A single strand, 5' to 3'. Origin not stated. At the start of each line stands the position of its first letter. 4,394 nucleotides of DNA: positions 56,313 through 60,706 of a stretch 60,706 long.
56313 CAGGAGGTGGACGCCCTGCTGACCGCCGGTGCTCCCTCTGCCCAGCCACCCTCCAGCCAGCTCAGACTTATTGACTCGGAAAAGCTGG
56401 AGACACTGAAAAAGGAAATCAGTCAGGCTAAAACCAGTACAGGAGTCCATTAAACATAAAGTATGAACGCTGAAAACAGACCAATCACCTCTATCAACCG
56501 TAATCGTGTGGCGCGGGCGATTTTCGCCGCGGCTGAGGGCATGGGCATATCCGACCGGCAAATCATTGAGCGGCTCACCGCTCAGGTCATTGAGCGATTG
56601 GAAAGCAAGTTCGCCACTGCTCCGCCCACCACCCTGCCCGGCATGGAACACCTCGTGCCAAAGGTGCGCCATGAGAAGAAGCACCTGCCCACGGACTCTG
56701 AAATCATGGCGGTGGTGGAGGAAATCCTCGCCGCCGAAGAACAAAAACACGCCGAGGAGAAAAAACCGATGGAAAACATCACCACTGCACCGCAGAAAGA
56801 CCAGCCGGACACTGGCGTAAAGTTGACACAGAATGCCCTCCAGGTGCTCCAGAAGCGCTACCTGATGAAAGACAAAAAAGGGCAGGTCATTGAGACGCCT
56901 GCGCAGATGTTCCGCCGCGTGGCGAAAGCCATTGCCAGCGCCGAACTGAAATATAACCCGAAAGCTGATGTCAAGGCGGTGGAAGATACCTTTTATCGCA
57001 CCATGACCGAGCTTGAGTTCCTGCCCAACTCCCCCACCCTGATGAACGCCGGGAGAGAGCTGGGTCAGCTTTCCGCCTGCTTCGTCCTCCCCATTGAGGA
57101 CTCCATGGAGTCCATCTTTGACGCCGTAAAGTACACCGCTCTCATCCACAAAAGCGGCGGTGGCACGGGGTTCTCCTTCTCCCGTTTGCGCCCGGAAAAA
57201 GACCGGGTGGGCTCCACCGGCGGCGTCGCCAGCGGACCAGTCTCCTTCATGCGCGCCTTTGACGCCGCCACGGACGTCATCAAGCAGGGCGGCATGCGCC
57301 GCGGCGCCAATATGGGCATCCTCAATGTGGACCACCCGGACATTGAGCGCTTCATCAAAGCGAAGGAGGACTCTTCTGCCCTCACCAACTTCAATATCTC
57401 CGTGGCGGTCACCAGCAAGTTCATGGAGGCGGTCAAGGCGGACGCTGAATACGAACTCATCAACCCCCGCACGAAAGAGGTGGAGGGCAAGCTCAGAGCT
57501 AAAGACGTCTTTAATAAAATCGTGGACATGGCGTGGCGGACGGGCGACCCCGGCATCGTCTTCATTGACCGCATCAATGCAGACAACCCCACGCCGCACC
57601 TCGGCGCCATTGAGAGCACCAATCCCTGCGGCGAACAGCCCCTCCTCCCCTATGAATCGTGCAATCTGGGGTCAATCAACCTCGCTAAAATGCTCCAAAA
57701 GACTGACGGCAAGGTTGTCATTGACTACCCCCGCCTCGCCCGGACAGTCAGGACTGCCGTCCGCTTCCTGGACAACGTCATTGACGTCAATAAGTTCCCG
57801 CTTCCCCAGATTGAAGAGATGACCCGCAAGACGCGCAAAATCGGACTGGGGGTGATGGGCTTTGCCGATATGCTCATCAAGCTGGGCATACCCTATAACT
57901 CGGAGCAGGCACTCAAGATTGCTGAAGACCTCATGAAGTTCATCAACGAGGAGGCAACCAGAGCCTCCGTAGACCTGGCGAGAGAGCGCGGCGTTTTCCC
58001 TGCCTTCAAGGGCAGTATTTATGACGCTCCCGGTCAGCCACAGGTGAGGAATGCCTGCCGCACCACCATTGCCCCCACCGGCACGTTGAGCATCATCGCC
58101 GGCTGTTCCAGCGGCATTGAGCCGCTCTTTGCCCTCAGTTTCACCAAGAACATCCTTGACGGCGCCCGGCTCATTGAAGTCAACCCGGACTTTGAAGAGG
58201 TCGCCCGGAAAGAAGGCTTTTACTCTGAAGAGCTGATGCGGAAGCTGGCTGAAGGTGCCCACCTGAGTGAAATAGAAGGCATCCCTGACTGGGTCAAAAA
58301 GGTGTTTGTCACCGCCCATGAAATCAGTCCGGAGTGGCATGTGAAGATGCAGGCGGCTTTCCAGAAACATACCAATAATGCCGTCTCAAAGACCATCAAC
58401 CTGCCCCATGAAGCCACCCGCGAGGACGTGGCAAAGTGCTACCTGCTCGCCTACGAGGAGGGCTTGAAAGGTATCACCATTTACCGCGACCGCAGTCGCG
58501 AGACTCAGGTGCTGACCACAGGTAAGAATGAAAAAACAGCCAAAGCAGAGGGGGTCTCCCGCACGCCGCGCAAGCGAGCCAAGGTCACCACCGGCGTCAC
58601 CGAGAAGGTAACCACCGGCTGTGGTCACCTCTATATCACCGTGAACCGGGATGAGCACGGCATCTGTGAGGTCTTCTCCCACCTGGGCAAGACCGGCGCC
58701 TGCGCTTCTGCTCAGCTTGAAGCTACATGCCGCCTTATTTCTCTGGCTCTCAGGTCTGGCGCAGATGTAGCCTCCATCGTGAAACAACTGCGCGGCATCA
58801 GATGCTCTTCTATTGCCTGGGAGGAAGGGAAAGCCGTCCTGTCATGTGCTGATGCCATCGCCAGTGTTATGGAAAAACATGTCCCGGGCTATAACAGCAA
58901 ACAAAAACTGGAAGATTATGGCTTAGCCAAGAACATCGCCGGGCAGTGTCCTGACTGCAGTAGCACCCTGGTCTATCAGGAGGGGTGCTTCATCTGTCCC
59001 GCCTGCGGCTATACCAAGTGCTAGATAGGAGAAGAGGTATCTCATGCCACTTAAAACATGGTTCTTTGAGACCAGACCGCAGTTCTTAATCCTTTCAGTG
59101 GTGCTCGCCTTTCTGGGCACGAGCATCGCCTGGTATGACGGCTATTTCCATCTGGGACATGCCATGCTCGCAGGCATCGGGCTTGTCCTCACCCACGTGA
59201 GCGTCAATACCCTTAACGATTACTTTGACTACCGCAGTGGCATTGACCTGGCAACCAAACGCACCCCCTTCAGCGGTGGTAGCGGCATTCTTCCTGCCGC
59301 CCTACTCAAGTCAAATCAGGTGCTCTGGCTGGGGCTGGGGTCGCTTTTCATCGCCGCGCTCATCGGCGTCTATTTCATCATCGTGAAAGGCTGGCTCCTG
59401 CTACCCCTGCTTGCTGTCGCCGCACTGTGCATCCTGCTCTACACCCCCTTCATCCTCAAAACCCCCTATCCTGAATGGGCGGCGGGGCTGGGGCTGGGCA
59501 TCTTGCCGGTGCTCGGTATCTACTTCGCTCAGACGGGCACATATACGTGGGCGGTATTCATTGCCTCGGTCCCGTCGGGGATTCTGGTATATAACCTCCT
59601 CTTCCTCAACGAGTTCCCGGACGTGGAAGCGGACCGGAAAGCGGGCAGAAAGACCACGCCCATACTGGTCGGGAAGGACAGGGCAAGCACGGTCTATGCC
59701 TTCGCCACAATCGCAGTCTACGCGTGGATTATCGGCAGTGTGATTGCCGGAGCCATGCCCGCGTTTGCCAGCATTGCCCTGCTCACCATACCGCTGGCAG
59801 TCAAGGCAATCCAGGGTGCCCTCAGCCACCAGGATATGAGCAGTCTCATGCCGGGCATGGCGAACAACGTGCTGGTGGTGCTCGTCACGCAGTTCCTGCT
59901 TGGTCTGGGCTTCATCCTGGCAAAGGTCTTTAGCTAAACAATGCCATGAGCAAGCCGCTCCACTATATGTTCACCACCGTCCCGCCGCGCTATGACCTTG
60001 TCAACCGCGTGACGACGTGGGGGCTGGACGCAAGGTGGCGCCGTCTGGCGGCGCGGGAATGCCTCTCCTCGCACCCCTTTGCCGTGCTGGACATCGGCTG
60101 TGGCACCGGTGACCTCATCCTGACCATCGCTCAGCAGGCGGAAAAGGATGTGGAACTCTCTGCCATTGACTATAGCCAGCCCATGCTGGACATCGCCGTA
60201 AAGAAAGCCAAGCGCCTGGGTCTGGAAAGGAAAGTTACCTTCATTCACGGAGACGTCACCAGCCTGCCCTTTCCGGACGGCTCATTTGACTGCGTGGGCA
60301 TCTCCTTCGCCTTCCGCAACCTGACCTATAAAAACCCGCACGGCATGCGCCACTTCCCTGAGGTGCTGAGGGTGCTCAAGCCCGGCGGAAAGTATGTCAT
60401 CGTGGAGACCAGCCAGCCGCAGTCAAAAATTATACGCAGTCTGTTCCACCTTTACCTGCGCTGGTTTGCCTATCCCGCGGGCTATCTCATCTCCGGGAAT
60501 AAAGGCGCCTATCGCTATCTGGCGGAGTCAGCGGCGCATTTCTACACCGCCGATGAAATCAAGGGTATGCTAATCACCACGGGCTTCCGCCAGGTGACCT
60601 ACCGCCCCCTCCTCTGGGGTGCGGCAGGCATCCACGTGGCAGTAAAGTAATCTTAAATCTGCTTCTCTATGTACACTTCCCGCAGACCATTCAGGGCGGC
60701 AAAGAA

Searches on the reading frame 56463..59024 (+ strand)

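Call 78: search_protein_families(library=pfam, proteins=[window:56463-59024:+], max_evalue=0.0001)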
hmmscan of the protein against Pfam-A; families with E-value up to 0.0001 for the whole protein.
window:56463-59024:+ (853 aa): 3 families
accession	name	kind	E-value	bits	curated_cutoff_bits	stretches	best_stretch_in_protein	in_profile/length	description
PF02867.20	Ribonuc_red_lgC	-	1.1e-141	473.5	23.9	2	204-521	1-345/523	Ribonucleotide reductase, barrel domain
PF00317.26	Ribonuc_red_lgN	-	2e-26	92.3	28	1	120-201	2-77/77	Ribonucleotide reductase, all-alpha domain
PF12637.14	TSCPD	-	3.9e-22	78.8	22.8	1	714-806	5-87/88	TSCPD domain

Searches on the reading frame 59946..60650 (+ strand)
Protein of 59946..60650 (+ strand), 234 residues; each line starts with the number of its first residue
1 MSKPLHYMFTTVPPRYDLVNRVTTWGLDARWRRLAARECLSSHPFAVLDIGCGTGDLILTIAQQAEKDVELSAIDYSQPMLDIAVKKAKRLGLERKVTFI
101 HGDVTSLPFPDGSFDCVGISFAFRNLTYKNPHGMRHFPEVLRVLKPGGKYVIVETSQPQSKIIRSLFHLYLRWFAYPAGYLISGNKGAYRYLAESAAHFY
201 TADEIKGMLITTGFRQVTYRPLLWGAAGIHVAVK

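Call 60: find_encoding_contigs(protein=window:59946-60650:+, flank=10000, max_places=2)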
Protein window:59946-60650:+ (234 aa): 1 contig read that carries it; 1 place shown.
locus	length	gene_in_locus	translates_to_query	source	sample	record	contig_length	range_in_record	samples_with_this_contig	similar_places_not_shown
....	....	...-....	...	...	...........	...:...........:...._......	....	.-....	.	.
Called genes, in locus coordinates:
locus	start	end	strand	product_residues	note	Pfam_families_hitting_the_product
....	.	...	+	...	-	?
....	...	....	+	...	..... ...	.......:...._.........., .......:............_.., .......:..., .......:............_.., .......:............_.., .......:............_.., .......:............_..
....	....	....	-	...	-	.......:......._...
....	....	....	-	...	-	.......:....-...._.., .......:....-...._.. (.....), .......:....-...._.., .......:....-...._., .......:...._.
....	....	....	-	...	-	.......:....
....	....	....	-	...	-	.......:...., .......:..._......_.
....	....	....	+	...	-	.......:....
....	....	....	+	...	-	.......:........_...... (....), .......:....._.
